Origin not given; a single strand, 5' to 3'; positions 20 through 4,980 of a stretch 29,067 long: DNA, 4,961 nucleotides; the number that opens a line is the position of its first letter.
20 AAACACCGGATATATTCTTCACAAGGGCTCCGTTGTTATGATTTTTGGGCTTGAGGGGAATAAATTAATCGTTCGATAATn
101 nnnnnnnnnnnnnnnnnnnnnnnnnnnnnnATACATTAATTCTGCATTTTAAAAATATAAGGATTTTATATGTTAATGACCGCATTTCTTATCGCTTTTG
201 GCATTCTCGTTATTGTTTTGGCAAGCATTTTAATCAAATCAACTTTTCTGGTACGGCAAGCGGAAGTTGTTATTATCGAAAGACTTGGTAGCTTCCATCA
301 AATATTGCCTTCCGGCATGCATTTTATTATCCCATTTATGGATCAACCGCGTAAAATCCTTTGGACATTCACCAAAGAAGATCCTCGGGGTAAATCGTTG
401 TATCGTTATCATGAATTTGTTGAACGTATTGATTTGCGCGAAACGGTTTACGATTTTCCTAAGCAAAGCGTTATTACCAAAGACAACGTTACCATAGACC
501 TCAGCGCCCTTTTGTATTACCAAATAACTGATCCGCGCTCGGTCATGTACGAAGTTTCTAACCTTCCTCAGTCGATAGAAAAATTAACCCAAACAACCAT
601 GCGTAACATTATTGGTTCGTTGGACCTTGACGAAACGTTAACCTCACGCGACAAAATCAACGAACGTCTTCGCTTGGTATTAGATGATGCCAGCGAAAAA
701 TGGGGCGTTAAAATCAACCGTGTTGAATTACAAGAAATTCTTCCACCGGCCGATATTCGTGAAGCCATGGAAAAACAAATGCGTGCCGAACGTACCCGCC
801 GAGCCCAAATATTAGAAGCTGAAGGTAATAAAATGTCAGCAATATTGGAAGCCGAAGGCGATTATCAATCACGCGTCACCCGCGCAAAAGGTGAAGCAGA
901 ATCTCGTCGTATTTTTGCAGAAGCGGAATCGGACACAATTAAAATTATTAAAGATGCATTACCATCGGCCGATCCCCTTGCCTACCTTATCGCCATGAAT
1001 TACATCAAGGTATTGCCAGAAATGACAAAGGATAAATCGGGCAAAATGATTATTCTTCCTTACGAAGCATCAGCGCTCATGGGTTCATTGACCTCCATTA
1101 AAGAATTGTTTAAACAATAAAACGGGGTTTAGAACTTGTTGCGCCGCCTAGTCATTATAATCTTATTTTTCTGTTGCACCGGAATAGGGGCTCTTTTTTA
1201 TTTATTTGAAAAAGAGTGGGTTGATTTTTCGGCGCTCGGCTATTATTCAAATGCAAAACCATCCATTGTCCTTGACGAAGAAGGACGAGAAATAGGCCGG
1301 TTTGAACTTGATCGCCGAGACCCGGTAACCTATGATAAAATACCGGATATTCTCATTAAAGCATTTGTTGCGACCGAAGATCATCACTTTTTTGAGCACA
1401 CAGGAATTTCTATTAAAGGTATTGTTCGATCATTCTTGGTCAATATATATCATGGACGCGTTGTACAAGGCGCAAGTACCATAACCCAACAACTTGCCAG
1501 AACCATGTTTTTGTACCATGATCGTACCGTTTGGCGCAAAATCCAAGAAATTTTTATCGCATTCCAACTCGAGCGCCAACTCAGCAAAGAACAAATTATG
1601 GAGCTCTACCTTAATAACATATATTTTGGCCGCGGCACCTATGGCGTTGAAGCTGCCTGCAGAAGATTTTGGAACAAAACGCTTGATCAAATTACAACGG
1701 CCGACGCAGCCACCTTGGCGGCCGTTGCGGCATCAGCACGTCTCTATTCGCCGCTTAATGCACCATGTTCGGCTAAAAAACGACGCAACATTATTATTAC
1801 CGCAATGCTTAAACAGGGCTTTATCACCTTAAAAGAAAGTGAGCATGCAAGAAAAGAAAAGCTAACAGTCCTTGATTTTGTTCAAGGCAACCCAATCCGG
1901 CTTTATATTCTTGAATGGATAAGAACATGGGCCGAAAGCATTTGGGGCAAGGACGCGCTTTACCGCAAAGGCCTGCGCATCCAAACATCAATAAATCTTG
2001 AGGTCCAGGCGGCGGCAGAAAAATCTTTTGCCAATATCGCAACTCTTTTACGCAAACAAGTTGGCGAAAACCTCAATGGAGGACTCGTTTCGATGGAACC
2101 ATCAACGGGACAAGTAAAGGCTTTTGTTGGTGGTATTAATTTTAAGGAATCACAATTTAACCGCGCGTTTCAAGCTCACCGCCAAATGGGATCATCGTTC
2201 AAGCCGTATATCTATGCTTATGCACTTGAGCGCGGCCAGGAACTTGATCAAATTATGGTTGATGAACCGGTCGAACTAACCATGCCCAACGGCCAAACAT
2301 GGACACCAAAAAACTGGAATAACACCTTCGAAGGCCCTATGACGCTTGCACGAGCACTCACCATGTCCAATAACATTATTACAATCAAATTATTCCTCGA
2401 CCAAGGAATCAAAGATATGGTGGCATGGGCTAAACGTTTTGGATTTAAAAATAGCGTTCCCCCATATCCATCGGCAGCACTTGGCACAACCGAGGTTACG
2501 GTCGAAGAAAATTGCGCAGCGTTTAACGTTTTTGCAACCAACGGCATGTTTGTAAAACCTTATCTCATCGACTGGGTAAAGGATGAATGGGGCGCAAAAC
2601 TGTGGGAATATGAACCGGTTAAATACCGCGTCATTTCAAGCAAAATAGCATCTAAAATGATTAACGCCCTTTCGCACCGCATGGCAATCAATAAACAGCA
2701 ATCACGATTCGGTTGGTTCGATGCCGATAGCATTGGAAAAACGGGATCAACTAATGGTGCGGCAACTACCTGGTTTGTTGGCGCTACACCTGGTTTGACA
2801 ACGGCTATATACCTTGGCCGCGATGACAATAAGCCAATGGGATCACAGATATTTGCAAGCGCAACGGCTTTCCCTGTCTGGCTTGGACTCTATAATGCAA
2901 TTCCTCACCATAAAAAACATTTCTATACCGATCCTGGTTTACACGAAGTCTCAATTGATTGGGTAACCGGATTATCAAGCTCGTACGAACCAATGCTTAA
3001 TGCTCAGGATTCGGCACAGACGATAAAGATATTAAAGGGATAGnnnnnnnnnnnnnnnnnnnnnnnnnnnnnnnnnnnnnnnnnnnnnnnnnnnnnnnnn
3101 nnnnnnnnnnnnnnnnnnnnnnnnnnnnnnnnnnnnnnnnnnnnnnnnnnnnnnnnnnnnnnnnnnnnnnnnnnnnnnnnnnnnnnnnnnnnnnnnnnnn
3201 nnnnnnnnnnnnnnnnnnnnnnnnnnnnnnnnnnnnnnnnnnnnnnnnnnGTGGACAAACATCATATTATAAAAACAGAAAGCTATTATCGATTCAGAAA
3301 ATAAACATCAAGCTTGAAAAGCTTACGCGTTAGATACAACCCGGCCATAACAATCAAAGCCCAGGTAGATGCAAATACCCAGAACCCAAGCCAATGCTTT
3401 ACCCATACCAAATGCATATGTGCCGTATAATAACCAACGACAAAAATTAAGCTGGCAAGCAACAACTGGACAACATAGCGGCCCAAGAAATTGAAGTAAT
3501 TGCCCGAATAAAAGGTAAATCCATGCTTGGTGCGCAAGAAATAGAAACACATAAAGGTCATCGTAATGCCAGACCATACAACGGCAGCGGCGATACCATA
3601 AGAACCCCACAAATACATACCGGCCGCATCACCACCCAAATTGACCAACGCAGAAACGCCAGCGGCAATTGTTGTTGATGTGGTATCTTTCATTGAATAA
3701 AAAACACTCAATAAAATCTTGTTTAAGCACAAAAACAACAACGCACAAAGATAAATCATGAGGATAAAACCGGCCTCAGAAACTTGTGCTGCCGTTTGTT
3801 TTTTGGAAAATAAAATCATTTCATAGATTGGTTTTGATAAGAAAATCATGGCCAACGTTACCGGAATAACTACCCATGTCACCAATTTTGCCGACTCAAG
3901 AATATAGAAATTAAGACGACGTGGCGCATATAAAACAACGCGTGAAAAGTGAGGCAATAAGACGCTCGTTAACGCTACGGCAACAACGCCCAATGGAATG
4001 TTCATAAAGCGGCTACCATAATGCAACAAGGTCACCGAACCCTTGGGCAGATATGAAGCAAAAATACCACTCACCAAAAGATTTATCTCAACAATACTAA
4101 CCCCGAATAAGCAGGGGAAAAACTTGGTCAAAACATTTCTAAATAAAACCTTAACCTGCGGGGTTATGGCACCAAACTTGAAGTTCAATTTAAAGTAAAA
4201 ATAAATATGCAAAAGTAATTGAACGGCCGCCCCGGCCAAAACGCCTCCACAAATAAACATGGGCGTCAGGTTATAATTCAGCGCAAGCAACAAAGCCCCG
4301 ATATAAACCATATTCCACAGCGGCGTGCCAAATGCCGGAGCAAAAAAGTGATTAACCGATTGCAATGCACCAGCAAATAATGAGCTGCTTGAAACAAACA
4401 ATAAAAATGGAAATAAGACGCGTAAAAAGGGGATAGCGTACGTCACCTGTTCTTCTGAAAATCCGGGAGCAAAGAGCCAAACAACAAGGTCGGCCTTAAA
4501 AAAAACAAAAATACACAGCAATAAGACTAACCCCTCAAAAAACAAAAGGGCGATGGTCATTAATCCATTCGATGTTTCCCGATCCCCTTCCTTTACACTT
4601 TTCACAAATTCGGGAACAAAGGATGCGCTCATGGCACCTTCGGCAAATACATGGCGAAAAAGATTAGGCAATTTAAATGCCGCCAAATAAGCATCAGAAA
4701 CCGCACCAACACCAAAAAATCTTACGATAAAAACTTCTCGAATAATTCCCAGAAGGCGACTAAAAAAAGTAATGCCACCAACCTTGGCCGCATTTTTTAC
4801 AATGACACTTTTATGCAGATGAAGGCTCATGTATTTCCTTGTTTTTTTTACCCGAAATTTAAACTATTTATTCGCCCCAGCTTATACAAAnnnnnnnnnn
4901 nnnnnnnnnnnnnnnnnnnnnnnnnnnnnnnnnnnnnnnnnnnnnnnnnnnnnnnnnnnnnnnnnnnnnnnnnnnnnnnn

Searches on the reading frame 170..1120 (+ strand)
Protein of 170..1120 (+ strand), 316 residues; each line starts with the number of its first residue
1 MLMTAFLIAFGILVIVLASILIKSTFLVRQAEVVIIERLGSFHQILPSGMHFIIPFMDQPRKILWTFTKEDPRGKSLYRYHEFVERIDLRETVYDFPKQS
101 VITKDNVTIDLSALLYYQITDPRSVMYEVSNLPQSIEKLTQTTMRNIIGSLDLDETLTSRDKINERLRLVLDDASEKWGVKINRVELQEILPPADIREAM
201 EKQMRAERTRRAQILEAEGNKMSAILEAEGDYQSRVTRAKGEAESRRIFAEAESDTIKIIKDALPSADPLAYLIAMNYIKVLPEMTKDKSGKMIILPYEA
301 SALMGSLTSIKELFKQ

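Call 10: search_protein_families(library=pfam, proteins=[window:170-1120:+], max_evalue=0.001)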
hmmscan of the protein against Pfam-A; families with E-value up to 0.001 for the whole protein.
window:170-1120:+ (316 aa): 1 family
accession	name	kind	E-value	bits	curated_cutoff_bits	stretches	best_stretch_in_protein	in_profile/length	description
PF01145.31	Band_7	-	2e-39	135.9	23.6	1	28-220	3-175/176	SPFH domain / Band 7 family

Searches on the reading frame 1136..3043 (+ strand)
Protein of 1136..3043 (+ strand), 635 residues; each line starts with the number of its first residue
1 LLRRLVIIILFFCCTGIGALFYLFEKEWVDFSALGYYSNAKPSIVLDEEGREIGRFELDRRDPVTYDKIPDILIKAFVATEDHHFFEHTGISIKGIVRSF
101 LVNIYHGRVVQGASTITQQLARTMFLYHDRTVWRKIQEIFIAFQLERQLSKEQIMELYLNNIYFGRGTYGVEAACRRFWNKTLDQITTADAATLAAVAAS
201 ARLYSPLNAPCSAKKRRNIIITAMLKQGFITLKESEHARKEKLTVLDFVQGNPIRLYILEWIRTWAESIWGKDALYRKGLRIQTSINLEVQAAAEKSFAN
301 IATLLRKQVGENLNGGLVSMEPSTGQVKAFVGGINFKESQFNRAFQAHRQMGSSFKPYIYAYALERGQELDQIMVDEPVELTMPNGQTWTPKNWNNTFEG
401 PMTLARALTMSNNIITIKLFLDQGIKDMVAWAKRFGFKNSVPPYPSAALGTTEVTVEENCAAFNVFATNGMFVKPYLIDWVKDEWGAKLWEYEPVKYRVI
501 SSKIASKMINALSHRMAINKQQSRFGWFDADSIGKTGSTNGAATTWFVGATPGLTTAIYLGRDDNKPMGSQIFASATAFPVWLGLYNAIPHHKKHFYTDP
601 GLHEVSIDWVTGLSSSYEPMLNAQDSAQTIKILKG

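Call 10: search_protein_families(library=pfam, proteins=[window:1136-3043:+], max_evalue=0.001)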
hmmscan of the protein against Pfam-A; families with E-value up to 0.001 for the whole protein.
window:1136-3043:+ (635 aa): 2 families
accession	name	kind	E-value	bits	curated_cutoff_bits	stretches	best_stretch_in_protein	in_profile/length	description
PF00912.28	Transgly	-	3.9e-59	199.5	27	1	50-224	2-177/178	Transglycosylase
PF00905.27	Transpeptidase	-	6.1e-22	78.6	22.1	1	315-564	1-280/299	Penicillin binding protein transpeptidase domain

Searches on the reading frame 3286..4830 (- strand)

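Call 10: search_protein_families(library=pfam, proteins=[window:3286-4830:-], max_evalue=0.001)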
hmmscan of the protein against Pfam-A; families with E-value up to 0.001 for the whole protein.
window:3286-4830:- (514 aa): 2 families
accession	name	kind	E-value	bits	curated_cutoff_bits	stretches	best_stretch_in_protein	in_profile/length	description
PF03023.19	MurJ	-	2e-77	261.2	27.4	1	36-476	2-440/451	Lipid II flippase MurJ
PF01943.22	Polysacc_synt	-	0.00032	20.6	28.2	1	100-298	82-273/274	Polysaccharide biosynthesis protein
